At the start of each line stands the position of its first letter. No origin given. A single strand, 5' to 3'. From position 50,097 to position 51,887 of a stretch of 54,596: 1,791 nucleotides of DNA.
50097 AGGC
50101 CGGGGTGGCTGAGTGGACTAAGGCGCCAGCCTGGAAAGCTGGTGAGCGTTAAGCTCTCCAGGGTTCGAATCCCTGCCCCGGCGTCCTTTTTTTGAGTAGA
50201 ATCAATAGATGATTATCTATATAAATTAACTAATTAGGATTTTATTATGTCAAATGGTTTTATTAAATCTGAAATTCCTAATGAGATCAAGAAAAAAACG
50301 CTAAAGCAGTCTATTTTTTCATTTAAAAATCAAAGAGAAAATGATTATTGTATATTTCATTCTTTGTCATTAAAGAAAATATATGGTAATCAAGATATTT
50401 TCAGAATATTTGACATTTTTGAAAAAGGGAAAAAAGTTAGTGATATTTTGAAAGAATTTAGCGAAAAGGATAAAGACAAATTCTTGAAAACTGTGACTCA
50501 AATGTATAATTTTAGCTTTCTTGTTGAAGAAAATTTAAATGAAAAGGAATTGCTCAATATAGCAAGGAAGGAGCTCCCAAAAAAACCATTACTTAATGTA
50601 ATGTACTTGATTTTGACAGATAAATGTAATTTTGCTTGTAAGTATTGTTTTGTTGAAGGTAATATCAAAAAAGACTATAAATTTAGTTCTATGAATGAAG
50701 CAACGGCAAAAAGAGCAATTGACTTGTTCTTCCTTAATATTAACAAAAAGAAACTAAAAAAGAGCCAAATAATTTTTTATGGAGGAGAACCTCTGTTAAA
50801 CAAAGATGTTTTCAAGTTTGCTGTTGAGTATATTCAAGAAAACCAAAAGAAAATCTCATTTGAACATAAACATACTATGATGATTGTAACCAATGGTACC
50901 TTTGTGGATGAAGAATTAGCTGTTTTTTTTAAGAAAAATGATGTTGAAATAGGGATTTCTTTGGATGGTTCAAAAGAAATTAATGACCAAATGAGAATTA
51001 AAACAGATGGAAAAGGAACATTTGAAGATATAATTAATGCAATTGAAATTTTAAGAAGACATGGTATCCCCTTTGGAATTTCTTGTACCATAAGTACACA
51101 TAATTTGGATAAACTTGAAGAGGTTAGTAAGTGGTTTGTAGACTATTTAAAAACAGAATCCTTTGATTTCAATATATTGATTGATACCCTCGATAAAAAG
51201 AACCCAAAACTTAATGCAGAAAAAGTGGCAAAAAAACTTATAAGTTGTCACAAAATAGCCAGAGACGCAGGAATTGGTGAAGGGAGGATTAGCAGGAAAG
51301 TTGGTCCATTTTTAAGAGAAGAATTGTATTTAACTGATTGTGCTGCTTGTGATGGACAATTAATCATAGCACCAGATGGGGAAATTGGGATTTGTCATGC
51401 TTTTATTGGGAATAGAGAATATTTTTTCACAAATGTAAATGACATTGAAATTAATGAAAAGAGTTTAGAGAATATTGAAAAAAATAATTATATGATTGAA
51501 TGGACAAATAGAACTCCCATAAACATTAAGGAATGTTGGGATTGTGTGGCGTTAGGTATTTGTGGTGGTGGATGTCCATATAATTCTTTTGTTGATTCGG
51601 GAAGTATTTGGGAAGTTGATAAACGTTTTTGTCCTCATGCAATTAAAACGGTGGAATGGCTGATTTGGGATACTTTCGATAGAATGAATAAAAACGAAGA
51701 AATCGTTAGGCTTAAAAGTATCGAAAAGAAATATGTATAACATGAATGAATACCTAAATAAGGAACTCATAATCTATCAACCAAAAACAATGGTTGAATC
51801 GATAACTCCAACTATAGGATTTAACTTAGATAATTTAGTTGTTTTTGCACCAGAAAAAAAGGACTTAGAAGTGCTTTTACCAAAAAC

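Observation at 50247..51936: Radical SAM/SPASM enzyme with RRE-like N-terminus coupled to a 67-aa peptide ending in CxCxxCxxC: candidate archaeal RiPP cassette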

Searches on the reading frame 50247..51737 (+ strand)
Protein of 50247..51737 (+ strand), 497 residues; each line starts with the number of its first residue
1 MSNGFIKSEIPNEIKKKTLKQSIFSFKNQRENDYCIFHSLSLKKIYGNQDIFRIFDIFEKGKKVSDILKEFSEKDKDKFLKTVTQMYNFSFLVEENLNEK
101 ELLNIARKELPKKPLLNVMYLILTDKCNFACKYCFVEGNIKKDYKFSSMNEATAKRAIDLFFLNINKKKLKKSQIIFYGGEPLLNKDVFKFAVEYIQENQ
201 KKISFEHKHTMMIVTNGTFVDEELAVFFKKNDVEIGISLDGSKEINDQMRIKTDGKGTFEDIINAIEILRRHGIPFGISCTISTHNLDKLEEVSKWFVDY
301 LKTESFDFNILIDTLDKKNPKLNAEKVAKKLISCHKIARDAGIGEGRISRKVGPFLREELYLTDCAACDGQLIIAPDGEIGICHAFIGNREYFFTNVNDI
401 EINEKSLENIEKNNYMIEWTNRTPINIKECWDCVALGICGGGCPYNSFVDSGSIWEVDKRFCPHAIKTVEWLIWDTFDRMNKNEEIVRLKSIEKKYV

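Call 4: search_protein_families(library=pfam, proteins=[window:50247-51737:+], max_evalue=0.1)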
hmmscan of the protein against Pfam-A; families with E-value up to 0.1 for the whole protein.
window:50247-51737:+ (497 aa): 3 families
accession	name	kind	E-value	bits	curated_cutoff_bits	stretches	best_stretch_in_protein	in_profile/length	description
PF04055.27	Radical_SAM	-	7.9e-23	81.9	29.5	1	122-296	2-165/166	Radical SAM superfamily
PF13353.11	Fer4_12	-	8.6e-07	29.8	22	1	123-201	11-82/137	4Fe-4S single cluster domain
PF13186.11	SPASM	-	0.018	15.7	21.5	1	365-433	1-66/67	Iron-sulfur cluster-binding domain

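Call 5: search_protein_families(library=ncbifam, proteins=[window:50247-51737:+], max_evalue=0.1)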
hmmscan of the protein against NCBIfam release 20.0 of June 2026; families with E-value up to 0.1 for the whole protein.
window:50247-51737:+ (497 aa): 74 families (the best 25 are shown)
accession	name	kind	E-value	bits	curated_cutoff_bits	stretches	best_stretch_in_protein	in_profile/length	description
TIGR04136.1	rSAM_FibroRumin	equivalog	1.1e-79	268.5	400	1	23-477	3-454/458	FibroRumin system radical SAM peptide maturase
NF047865.1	rSAM_PapB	equivalog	7.2e-51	173.4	340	1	119-454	5-327/330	PapB family radical SAM/SPASM ranthipeptide maturase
TIGR04064.1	rSAM_nif11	equivalog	4.9e-44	150.8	518.7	2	106-269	67-224/459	nif11-like peptide radical SAM maturase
NF040492.1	not_ScfB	exception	4e-42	144.6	855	1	29-452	8-424/450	ScfB-related radical SAM/SPASM orphan maturase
TIGR03974.1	rSAM_six_Cys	equivalog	1.2e-41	143.1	425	1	64-471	46-444/451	thioether cross-link-forming SCIFF peptide maturase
NF041298.1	rSAM_mat_DynA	equivalog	2.9e-40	138.4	450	2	124-311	8-184/356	dynobactin maturation radical SAM/SPASM protein DynA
TIGR03942.1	sulfatase_rSAM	equivalog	4e-39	134.7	349.45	1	123-463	7-344/363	anaerobic sulfatase maturase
TIGR03906.1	quino_hemo_SAM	equivalog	6.9e-38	130.5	453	1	54-469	22-440/467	quinohemoprotein amine dehydrogenase maturation protein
NF038107.1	rSAM_NF038107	equivalog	1.9e-35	122.5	600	1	77-450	44-407/444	Cys-every-fifth radical SAM/SPASM peptide maturase CefB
TIGR04068.1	rSAM_ocin_clost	equivalog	1.4e-34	119.7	500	1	65-300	29-265/462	Cys-rich peptide radical SAM maturase CcpM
TIGR04163.1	rSAM_cobopep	equivalog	1.1e-33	116.6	375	2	117-297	64-235/428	peptide-modifying radical SAM enzyme CbpB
TIGR04463.1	rSAM_vs_C_rich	equivalog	1.9e-32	112.6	525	1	65-451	30-402/438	TIGR04463 family radical SAM/SPASM RiPP maturase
NF041707.1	rSAM_YhhB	equivalog_domain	4.6e-32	111.3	445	2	120-320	5-203/369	cyclophane-forming radical SAM/SPASM peptide maturase YhhB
TIGR04334.1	rSAM_Clo7bot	equivalog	1.1e-30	106.7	600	1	74-450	47-412/440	radical SAM/SPASM domain Clo7bot peptide maturase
TIGR04083.1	rSAM_pep_methan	hypoth_equivalog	1.5e-28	99.8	300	1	121-467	4-333/376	TIGR04083 family peptide-modifying radical SAM enzyme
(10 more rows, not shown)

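Call 6: find_homologous_proteins(query=window:50247-51737:+)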
Query window:50247-51737:+ (497 aa): 988 proteins with E <= 0.001 among 8000 candidates; the best 120 are listed.
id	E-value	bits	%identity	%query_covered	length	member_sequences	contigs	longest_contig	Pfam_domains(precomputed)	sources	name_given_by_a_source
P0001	0.0e+0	1130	100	100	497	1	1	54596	PF04055.28,PF13353.12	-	-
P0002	3.2e-125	437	47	85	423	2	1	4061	PF04055.28,PF13353.12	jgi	-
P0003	1.3e-115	405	42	93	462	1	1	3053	PF04055.28,PF13353.12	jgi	-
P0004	4.9e-110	387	41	93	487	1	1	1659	PF04055.28,PF13353.12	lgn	-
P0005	2.7e-109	384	38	92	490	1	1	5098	PF04055.28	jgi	jgi:uncharacterized protein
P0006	1.3e-108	382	39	94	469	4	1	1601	PF04055.28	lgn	-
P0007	2.0e-108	381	40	94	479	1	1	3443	PF04055.28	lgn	-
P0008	3.3e-107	377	38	94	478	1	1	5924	PF04055.28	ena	-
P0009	1.8e-106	375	38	95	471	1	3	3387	PF04055.28,PF13353.12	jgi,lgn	jgi:uncharacterized protein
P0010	7.2e-105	370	37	95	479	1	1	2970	PF04055.28,PF13353.12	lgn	-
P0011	1.4e-104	369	38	93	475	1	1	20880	PF04055.28,PF13353.12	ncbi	-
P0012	1.3e-102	362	38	94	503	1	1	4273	PF04055.28,PF13353.12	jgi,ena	-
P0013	2.3e-102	361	37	90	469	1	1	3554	PF04055.28,PF13353.12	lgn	-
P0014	3.8e-102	361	40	91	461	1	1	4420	PF04055.28,PF13353.12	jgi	-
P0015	3.8e-102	361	37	94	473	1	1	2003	PF04055.28,PF13353.12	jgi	jgi:uncharacterized protein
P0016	4.7e-102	360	36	94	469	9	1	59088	PF04055.28,PF13353.12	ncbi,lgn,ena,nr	ncbi:MAG: SPASM domain-containing protein [Oscillatoriaceae cyanobacterium Prado104]|nr:SPASM domain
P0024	2.1e-100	355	40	94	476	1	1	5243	PF04055.28,PF13353.12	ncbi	-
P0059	8.9e-95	336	36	93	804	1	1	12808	PF13489.13,PF08241.19,PF13847.13,PF03848.21,PF05175.21,PF13649.13,PF04055.28,PF13353.12,PF01135.26,PF13679.13,PF01728.26,PF08242.19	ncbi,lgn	-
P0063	5.4e-94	334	34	94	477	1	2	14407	PF04055.28,PF13353.12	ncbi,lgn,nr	ncbi:FibroRumin system radical SAM peptide maturase [Patescibacteria group bacterium]|nr:FibroRumin 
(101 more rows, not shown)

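Call 8: find_encoding_contigs(protein=P0002, flank=5000, max_places=3)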
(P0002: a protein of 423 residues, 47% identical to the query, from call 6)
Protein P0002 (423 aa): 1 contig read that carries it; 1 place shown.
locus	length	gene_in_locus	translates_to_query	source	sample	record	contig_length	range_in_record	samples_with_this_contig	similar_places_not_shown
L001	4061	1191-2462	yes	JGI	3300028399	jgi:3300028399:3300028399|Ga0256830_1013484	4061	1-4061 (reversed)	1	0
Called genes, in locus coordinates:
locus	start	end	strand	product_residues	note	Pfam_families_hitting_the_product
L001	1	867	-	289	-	?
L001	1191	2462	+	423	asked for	PF04055:Radical_SAM, PF13353:Fer4_12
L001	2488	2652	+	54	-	-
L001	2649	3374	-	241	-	-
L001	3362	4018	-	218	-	PF01209:Ubie_methyltran, PF05148:Methyltransf_8 (weak), PF07021:MetW (weak), PF13489:Methyltransf_23, PF13847:Methyltransf_31, PF08241:Methyltransf_11, PF08242:Methyltransf_12, PF13649:Methyltransf_25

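Call 9: find_encoding_contigs(protein=P0011, flank=6000, max_places=3)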
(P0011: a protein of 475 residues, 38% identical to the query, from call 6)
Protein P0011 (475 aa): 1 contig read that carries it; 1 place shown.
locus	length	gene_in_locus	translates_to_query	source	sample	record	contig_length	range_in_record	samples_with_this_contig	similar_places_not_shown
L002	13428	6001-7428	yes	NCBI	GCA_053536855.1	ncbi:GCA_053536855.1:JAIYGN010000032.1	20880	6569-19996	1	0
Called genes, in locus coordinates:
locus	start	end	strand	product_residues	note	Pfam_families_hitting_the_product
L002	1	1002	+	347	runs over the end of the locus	PF04055:Radical_SAM, PF13353:Fer4_12 (faint), PF13186:SPASM (weak)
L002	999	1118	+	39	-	-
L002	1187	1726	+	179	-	-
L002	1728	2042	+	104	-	-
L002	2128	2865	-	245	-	PF03796:DnaB_C, PF06745:ATPase, PF13481:AAA_25, PF23442:DUF7125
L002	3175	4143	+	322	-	PF01909:NTP_transf_2, PF18765:Polbeta, PF05168:HEPN (weak)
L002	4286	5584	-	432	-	PF13173:AAA_14, PF13635:DUF4143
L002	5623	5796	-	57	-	-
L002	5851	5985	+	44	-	-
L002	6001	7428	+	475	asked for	PF04055:Radical_SAM, PF13353:Fer4_12 (weak)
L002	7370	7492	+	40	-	-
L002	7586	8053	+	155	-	PF01551:Peptidase_M23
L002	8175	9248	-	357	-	PF04055:Radical_SAM, PF13353:Fer4_12 (weak)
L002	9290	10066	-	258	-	PF13847:Methyltransf_31 (weak), PF08241:Methyltransf_11, PF08242:Methyltransf_12, PF13649:Methyltransf_25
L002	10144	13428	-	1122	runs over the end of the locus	-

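Call 15: search_solved_structures(query=window:50247-51737:+, show_alignments=2)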
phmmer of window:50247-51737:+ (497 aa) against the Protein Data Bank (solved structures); distinct sequences matched with E-value up to 0.001: 6.
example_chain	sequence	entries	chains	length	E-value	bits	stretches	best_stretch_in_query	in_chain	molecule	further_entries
5wgg_A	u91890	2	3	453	4e-34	121.4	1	51-475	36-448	Radical SAM domain protein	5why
8vpo_A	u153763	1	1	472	9.3e-27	97.1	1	29-463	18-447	Radical SAM core domain-containing protein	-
4k37_A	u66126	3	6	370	1.9e-18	69.7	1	116-444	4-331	Anaerobic sulfatase-maturating enzyme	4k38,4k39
4k36_A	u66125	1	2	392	2e-18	69.6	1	116-444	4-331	Anaerobic sulfatase-maturating enzyme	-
9gm3_A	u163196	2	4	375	3.3e-13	52.4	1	113-272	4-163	ChlB radical SAM domain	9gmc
6efn_A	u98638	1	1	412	6e-05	25.2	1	121-294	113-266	Sporulation killing factor maturation protein SkfB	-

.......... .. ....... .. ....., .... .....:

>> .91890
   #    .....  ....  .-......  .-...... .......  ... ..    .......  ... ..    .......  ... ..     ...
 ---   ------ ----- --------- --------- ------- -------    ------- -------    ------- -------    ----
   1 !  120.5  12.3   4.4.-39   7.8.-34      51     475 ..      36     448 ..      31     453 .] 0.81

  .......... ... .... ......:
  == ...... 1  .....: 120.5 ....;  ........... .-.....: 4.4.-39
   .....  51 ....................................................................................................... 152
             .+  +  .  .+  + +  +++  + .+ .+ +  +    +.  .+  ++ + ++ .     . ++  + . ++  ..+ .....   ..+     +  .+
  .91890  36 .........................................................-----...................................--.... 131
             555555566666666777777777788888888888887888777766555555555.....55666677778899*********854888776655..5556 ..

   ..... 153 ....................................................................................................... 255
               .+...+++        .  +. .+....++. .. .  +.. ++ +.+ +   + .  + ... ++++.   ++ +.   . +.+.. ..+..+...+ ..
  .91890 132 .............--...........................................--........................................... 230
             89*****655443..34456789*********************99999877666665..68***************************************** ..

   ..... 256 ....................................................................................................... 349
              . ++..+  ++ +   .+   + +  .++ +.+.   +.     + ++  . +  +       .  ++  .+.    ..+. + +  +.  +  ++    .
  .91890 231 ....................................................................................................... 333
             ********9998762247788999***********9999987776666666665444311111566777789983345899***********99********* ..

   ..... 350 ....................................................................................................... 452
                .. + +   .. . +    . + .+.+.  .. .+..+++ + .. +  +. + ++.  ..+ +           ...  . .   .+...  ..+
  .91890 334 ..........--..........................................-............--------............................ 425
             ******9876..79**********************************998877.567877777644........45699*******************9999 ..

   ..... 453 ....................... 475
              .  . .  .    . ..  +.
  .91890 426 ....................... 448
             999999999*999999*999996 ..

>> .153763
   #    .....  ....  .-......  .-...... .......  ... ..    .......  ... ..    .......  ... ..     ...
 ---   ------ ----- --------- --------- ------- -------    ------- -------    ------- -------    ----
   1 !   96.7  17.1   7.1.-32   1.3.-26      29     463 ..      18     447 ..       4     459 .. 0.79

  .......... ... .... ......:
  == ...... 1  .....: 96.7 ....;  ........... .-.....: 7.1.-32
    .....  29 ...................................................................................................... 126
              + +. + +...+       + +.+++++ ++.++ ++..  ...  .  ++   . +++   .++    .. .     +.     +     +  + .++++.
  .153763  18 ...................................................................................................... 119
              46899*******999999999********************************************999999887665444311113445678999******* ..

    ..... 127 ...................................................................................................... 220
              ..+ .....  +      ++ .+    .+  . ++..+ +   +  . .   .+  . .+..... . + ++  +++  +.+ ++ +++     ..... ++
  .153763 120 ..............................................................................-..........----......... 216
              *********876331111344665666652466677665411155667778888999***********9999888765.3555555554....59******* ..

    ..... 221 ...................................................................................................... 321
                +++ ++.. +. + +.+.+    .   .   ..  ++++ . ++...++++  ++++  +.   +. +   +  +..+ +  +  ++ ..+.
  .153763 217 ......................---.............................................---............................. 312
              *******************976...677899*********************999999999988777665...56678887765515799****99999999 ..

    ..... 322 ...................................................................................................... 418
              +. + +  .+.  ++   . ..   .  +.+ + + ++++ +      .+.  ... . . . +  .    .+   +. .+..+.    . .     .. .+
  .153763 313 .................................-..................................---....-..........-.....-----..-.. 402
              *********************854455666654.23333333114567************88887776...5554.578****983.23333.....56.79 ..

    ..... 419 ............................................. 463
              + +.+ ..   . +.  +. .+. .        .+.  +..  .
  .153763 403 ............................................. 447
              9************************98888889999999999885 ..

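Call 20: find_encoding_contigs(protein=P0003, flank=5000, max_places=3)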
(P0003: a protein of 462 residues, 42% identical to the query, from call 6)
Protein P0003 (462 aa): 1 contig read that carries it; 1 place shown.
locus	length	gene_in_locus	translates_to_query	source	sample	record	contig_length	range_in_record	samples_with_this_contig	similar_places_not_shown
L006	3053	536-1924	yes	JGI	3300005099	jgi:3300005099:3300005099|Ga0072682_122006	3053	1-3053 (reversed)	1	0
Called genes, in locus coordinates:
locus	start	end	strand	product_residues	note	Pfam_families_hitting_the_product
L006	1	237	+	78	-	?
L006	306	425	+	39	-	-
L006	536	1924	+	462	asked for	PF04055:Radical_SAM, PF13353:Fer4_12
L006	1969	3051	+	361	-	?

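Call 24: find_related_loci(query=A1, collection=genome_contigs, flank=4000)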
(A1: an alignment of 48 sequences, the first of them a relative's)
Query A1 (497 aa) in genome_contigs; peptide patterns used: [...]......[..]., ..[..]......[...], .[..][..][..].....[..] (x = any residue, [..] = any of these).
600 stretches matched a pattern (row limit reached: there are more); 491 encode a relative of the query (tblastn E <= 1e-3); the best 80 are kept; 80 distinct loci.
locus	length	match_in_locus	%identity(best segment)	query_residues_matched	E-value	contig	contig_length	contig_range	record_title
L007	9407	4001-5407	35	15-482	3e-97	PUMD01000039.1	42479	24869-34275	MAG: Clostridia bacterium isolate B1Sed10_244R1 B1-Sed10-C565, whole genome shotgun sequence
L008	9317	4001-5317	36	37-479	8e-94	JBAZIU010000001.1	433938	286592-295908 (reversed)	MAG: Candidatus Paceibacterota bacterium isolate SO_2017_LW4_102 scaffold_54_c1_LW137-91_2017, whole genome shotgun sequ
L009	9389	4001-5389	34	14-477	7e-92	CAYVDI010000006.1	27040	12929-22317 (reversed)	MAG TPA_asm: uncultured Bdellovibrionales bacterium isolate SRP135725_co1_487 genome assembly, contig: NODE_2071_length_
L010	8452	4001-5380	34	22-484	3e-90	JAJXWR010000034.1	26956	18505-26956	MAG: Proteobacteria bacterium isolate BP5.bin93 NODE_2805_length_26956_cov_1.654217, whole genome shotgun sequence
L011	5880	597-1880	38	41-480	6e-90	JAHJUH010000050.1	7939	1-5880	MAG: Patescibacteria group bacterium isolate OS_PC_MetaG.mb.97 OS_PC_MetaG.mb.97_k141_165887, whole genome shotgun seque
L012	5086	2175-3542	34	14-477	1e-89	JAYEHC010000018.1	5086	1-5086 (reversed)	MAG: Patescibacteria group bacterium isolate MAG229 MAG229_18, whole genome shotgun sequence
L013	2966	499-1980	32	9-497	1e-91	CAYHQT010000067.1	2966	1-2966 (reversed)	MAG TPA_asm: uncultured Candidatus Saccharibacteria bacterium isolate ERP119705_co14_62 genome assembly, contig: NODE_80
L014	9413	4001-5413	33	15-484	1e-89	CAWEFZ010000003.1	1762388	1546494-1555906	MAG: uncultured Alphaproteobacteria bacterium isolate MFD01223.bin.1.133 genome assembly, contig: contig_157, whole geno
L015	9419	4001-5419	34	16-482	2e-88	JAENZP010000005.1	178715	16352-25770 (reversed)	MAG: Desulfoscipio geothermicus isolate BM5_bin.10 BM5_bin10_NODE_33_length_178715_cov_218.780762, whole genome shotgun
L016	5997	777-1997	37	81-486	8e-89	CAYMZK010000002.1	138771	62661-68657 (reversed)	MAG TPA_asm: uncultured Candidatus Saccharibacteria bacterium isolate SRP141376_co2_311 genome assembly, contig: NODE_26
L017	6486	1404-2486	38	116-482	1e-86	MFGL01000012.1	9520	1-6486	MAG: Candidatus Falkowbacteria bacterium RIFOXYC2_FULL_47_12 rifoxyc2_full_scaffold_2017, whole genome shotgun sequence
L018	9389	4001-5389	32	14-487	2e-86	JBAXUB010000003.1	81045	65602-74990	MAG: Candidatus Taylorbacteria bacterium isolate ELA650 MAG650_3, whole genome shotgun sequence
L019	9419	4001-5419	31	16-484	3e-85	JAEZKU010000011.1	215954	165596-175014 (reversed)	MAG: Bacillota bacterium isolate OH_CDB_43 k127_1646307, whole genome shotgun sequence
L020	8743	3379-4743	33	17-482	7e-85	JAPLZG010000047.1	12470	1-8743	MAG: Candidatus Taylorbacteria bacterium isolate LacPavin_0818_WC55_MAG_33_6 LacPavin_0818_WC55_scaffold_82766, whole ge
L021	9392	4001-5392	35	22-491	3e-84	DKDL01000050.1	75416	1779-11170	MAG TPA_asm: Succinatimonas sp. UBA6849 UBA6849_contig_1700, whole genome shotgun sequence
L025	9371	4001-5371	32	17-484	4e-80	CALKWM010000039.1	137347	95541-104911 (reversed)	MAG TPA_asm: uncultured bacterium isolate SRR6007446_bin.40_CONCOCT_v1.1_MAG genome assembly, contig: ERZ724100.31, whol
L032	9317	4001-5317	33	36-477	9e-75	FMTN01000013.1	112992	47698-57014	Lachnospiraceae bacterium C10 genome assembly, contig: IE06DRAFT_scaffold00008.8, whole genome shotgun sequence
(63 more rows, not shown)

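Call 54: find_encoding_contigs(protein=P0059, flank=4000, max_places=2)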
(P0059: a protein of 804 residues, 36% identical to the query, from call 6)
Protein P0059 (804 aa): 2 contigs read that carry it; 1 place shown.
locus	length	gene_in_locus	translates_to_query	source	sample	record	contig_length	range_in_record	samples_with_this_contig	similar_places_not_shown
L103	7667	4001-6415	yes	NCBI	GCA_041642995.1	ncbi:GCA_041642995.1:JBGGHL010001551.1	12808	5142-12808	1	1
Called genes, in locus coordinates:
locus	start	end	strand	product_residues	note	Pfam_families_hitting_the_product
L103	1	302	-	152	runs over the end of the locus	PF13098:Thioredoxin_2 (weak)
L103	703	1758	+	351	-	PF01590:GAF, PF13185:GAF_2, PF13492:GAF_3, PF00990:GGDEF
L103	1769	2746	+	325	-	PF01380:SIS, PF00571:CBS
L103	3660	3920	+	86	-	-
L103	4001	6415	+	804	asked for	PF04055:Radical_SAM, PF13353:Fer4_12 (weak), PF01135:PCMT (weak), PF13489:Methyltransf_23, PF08241:Methyltransf_11, PF08242:Methyltransf_12, PF13649:Methyltransf_25, PF13847:Methyltransf_31, +4 more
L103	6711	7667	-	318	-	?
